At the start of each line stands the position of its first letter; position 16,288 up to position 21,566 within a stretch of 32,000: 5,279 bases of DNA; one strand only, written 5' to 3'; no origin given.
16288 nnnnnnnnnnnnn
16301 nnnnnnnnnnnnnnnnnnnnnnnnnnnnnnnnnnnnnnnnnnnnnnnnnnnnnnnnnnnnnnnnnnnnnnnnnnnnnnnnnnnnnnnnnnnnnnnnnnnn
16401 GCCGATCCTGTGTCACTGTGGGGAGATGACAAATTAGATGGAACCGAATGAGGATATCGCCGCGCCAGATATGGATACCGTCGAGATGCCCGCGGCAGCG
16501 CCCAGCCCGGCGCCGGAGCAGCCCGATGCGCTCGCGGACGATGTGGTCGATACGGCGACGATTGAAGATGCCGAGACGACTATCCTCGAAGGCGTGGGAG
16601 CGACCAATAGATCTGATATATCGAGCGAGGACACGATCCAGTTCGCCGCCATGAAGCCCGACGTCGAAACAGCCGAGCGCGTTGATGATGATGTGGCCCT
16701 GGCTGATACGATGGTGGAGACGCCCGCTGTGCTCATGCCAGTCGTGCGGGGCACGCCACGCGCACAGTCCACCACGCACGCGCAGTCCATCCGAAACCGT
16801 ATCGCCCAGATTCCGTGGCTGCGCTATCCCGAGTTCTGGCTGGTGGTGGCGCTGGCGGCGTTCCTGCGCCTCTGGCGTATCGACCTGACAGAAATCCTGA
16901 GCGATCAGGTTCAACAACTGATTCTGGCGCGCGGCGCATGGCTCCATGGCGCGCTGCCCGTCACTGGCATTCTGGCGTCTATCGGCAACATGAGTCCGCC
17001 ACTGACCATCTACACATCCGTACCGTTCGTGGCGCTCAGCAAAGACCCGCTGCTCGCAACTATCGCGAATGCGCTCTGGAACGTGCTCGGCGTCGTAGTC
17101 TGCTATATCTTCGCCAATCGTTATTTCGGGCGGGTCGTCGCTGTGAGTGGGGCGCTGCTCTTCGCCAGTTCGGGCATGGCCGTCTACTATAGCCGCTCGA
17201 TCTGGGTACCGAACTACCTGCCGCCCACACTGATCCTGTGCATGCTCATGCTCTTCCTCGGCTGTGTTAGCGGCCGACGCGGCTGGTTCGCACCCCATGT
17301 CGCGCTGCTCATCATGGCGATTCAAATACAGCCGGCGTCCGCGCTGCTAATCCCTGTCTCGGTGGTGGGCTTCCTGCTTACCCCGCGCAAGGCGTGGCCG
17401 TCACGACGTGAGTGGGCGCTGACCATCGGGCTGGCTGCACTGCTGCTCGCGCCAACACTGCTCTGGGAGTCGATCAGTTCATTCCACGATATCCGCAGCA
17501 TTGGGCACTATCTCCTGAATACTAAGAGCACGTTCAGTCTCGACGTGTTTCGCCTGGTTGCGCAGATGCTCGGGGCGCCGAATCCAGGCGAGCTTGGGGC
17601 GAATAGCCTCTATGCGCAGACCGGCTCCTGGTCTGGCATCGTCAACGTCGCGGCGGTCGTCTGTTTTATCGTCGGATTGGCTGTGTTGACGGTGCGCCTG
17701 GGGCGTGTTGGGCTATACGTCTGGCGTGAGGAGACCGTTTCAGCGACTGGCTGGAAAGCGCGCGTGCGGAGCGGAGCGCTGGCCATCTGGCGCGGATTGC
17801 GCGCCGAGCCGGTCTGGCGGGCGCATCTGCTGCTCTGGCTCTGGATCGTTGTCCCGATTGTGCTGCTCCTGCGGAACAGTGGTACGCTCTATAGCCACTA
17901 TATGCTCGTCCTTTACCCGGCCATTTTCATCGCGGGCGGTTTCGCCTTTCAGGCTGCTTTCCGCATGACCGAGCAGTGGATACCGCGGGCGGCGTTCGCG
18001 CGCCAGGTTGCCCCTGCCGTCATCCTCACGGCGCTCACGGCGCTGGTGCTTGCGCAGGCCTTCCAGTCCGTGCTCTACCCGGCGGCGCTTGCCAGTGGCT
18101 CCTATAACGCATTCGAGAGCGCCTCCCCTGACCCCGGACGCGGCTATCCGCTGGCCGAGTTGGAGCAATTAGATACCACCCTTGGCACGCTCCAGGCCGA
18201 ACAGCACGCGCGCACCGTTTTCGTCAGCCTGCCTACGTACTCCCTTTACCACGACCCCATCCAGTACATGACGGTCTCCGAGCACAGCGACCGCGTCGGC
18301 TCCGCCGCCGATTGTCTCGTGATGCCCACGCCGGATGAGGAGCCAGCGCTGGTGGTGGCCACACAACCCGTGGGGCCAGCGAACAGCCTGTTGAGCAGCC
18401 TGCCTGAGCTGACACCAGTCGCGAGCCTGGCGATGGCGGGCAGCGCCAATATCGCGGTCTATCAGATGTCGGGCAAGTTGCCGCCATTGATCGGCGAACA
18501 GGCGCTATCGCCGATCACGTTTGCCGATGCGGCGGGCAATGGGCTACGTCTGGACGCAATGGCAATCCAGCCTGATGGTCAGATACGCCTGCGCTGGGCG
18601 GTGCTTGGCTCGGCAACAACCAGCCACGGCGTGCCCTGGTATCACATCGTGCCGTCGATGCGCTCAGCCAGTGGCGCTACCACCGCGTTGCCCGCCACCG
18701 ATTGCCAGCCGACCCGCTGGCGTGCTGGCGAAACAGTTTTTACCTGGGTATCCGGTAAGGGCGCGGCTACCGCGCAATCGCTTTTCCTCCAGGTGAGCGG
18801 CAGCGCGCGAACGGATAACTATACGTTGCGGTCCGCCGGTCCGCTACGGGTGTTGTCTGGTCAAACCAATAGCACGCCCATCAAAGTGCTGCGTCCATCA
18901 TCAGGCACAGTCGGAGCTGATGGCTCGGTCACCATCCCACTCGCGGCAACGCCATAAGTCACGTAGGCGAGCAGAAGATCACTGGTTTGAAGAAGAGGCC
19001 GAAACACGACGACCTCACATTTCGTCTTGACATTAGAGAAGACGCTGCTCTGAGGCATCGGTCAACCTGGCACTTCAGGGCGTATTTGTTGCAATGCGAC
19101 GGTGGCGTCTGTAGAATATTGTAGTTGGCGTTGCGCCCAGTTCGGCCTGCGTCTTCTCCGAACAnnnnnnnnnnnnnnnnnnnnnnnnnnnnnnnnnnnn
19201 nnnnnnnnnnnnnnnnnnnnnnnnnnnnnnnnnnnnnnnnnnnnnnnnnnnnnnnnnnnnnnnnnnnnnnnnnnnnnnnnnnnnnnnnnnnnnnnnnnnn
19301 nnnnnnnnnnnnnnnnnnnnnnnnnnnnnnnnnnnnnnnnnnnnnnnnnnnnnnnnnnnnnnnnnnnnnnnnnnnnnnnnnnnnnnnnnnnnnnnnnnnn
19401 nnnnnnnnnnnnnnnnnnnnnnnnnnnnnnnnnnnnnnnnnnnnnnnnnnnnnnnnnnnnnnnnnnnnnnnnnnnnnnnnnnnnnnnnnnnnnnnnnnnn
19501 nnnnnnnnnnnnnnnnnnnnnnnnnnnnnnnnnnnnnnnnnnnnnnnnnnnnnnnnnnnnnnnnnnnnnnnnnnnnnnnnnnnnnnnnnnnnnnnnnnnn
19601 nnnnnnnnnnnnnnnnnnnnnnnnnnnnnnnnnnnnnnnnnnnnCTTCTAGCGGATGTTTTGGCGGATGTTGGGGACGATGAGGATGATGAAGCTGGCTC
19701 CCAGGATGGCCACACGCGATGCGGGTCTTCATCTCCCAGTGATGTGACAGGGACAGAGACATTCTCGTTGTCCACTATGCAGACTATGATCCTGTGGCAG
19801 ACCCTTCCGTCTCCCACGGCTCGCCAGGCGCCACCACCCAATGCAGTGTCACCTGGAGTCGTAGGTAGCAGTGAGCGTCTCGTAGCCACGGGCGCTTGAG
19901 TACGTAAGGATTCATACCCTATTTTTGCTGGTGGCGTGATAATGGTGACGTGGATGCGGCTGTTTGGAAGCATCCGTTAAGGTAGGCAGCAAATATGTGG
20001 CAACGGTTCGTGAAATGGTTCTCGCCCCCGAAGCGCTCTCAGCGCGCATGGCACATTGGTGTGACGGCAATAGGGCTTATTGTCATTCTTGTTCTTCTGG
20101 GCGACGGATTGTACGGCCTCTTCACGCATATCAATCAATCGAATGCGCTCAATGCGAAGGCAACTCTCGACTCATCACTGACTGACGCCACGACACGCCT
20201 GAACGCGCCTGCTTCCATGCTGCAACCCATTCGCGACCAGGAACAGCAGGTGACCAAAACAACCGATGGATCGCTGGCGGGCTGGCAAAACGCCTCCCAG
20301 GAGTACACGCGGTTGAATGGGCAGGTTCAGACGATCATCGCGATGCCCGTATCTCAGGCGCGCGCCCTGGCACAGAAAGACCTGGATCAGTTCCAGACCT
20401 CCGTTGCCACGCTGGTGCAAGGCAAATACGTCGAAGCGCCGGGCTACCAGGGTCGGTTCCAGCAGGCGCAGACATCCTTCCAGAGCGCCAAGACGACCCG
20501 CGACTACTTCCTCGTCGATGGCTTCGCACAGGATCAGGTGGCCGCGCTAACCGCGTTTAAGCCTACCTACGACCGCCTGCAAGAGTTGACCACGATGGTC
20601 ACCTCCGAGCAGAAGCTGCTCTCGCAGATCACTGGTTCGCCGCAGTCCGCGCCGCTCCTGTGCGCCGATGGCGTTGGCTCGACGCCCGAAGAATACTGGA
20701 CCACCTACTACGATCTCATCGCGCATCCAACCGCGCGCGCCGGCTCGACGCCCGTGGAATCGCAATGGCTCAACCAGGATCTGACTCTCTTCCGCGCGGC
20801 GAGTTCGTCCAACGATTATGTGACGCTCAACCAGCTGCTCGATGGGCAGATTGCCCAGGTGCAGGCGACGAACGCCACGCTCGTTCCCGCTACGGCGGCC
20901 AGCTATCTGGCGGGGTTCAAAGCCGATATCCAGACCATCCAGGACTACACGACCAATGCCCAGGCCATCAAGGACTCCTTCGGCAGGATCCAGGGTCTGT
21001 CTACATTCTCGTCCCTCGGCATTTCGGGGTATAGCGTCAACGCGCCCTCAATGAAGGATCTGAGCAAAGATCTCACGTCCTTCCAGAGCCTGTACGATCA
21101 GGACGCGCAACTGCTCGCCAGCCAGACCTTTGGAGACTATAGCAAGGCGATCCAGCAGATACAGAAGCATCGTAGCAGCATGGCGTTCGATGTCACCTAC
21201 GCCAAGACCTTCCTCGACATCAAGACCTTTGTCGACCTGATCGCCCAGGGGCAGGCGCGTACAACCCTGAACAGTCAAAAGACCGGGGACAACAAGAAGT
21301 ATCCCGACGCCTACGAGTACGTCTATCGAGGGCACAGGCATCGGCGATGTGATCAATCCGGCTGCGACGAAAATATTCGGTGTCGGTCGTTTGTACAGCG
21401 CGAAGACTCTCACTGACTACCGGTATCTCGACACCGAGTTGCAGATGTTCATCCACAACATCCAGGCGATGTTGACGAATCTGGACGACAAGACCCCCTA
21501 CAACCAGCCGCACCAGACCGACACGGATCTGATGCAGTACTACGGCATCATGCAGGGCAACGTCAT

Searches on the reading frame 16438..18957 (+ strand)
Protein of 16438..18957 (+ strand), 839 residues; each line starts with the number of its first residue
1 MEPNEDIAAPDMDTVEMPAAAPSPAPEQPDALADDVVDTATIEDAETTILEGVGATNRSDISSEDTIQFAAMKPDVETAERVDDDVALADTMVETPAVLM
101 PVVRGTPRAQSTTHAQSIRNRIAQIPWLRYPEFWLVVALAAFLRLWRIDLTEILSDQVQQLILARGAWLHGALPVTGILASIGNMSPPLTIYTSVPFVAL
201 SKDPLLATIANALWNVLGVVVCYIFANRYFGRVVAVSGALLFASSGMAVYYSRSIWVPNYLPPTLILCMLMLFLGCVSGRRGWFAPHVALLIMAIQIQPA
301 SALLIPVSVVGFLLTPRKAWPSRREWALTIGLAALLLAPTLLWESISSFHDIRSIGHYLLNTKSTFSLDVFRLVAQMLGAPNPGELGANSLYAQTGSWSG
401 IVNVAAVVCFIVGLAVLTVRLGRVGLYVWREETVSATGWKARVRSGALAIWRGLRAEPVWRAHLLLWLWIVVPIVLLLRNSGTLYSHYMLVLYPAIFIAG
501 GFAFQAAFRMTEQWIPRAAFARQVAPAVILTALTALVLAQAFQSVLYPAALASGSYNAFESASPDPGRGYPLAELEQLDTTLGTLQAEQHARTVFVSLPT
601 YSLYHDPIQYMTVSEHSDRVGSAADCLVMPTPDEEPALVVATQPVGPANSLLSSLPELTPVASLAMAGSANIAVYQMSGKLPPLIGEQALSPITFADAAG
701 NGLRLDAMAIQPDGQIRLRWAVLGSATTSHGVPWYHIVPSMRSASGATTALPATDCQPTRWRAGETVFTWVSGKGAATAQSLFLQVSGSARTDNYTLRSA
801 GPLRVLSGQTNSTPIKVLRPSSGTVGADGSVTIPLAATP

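Call 23: search_protein_families(library=pfam, proteins=[window:16438-18957:+], max_evalue=0.001)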
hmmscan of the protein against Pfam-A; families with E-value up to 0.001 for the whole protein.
window:16438-18957:+ (839 aa): 1 family
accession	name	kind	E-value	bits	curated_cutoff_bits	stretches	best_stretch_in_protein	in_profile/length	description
PF13231.12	PMT_2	-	1.5e-06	28.9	26.1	1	187-343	3-160/160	Dolichyl-phosphate-mannose-protein mannosyltransferase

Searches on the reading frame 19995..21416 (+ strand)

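Call 23: search_protein_families(library=pfam, proteins=[window:19995-21416:+], max_evalue=0.001)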
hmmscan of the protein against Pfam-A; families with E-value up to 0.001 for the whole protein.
window:19995-21416:+ (473 aa): 0 families

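Call 92: search_protein_families(library=padloc, proteins=[window:19995-21416:+], max_evalue=0.001)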
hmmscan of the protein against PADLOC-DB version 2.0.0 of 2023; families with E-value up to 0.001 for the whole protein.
window:19995-21416:+ (473 aa): 1 family
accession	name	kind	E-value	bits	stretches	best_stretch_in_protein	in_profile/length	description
PDLC04039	PD-T4-6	-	0.00069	16.7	0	10-95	373-453/458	-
